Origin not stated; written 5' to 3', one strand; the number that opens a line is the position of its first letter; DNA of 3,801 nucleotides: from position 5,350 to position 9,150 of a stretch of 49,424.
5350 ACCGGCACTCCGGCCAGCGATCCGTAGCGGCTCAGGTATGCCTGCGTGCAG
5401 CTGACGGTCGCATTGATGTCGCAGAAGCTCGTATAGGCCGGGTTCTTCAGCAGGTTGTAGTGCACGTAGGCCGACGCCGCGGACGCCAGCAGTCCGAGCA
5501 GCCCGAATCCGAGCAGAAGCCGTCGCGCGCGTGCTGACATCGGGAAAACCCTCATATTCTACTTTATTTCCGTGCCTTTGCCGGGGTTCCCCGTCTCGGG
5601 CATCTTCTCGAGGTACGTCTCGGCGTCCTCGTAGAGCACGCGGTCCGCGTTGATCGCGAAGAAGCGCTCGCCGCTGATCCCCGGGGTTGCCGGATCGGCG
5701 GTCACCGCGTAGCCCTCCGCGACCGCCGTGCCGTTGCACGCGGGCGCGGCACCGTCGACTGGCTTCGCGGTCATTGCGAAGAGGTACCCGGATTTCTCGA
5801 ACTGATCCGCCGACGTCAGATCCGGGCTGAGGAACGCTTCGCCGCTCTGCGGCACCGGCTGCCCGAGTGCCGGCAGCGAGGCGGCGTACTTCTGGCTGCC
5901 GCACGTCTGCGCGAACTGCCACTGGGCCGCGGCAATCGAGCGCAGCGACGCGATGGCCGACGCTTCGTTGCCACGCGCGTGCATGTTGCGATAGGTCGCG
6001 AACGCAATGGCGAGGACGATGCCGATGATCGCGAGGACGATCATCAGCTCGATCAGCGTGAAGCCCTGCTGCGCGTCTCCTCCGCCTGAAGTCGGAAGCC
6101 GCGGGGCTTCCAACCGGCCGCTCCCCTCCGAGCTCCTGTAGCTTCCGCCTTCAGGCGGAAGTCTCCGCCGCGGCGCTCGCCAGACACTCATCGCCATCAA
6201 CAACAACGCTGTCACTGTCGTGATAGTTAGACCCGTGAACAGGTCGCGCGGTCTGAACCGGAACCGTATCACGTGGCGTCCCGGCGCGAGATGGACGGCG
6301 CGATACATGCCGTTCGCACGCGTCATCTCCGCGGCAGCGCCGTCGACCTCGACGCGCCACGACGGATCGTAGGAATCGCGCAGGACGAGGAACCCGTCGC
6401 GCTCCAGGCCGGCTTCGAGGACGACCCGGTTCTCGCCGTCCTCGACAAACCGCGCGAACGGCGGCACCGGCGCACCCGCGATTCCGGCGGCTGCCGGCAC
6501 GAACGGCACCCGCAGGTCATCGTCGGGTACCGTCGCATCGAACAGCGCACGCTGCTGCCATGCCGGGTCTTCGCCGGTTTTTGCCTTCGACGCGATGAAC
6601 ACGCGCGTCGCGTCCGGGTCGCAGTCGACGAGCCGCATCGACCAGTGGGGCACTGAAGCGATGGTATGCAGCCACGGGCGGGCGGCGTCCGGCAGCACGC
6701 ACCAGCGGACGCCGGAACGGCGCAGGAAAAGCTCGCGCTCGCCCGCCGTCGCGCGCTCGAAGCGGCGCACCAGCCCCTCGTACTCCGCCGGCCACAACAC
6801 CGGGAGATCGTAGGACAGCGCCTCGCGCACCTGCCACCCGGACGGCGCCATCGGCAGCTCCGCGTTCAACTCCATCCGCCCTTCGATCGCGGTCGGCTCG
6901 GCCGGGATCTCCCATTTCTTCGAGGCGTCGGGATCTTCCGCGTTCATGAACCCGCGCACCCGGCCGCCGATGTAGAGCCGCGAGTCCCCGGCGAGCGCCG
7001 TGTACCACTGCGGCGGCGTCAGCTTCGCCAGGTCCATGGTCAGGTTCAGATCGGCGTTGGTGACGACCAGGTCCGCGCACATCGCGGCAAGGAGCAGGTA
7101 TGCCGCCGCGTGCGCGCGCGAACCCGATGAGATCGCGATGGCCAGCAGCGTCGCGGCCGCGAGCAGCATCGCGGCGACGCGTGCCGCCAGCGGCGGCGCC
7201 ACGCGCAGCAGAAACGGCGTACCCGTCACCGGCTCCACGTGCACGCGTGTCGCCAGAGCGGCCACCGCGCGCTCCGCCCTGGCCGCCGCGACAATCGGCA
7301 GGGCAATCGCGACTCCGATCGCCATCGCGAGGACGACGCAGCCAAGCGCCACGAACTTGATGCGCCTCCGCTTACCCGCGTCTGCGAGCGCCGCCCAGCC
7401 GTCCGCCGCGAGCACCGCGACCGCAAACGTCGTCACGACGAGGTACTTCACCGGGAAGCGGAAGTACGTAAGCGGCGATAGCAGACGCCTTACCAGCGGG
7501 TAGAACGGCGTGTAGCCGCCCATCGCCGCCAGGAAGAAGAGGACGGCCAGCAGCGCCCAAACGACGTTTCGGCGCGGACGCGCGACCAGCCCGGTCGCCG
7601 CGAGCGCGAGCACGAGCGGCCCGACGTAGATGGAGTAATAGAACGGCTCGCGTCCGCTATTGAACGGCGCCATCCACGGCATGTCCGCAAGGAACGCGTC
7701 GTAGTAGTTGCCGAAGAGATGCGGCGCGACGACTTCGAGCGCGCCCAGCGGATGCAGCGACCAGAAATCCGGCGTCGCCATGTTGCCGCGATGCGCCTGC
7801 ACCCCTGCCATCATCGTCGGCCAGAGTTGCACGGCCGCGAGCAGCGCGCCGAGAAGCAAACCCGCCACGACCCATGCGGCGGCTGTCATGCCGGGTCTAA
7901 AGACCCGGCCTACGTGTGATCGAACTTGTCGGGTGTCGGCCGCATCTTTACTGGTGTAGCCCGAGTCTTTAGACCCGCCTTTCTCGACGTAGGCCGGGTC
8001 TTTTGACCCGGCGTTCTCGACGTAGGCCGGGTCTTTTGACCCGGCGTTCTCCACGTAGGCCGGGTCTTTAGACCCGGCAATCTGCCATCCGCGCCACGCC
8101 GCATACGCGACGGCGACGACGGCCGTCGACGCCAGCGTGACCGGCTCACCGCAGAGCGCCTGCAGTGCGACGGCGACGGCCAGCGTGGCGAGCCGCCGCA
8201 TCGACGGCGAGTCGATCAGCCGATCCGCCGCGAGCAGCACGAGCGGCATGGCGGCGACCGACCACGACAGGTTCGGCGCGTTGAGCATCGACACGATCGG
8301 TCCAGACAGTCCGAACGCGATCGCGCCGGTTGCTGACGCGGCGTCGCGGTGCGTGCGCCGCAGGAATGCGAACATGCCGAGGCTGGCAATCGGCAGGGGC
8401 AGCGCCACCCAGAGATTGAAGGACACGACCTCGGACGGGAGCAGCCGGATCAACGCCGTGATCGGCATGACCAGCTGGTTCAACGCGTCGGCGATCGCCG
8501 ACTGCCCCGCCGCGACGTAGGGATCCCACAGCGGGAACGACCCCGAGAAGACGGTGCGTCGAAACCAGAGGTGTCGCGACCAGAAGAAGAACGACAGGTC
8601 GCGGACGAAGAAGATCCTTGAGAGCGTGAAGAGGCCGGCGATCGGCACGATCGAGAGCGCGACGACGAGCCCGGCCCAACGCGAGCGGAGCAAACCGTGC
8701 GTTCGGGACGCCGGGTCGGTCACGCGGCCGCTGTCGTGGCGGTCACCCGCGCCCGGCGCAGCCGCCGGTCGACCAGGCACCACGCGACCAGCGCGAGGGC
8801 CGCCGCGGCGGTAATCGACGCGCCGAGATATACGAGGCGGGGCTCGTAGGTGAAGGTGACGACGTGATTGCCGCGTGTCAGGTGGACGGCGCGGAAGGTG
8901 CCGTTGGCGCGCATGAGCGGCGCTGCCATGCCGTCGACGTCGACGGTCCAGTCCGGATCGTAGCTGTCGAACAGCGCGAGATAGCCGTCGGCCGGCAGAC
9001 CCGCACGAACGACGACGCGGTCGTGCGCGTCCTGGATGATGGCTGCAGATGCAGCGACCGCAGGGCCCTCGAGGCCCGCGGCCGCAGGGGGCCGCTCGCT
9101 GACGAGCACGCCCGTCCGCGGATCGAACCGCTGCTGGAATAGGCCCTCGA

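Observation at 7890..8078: REP array inserted in-frame inside a membrane-protein gene (33-nt period, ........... peptide repeats)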

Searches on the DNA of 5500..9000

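Call 50: search_rna_families(source=window, start=5500, end=9000, threshold=evalue, max_evalue=1)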
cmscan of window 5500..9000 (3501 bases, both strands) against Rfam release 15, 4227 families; matches with E-value up to 1: 1.
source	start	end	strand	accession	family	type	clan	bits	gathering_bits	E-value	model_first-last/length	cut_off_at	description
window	7506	7552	+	RF01768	flavi_FSE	Cis-reg; frameshift_element;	-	19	43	0.42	1-62/62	no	ribosomal frameshift site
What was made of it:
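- Tried and rejected: Rfam (call 50).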

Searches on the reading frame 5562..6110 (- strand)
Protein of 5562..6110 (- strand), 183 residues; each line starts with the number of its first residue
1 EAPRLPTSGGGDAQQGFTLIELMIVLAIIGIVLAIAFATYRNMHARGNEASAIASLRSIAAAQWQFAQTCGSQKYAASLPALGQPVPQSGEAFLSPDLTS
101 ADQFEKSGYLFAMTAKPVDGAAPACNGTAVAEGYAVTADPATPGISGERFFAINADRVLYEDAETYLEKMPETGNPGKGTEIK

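Call 15: search_protein_families(library=pfam, proteins=[window:5562-6110:-], max_evalue=0.01)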
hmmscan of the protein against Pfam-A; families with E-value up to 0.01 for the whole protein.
window:5562-6110:- (183 aa): 1 family
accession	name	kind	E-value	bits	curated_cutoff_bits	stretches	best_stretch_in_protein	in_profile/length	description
PF07963.17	N_methyl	-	1.3e-10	40.8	21.2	1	13-37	3-27/27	Prokaryotic N-terminal methylation motif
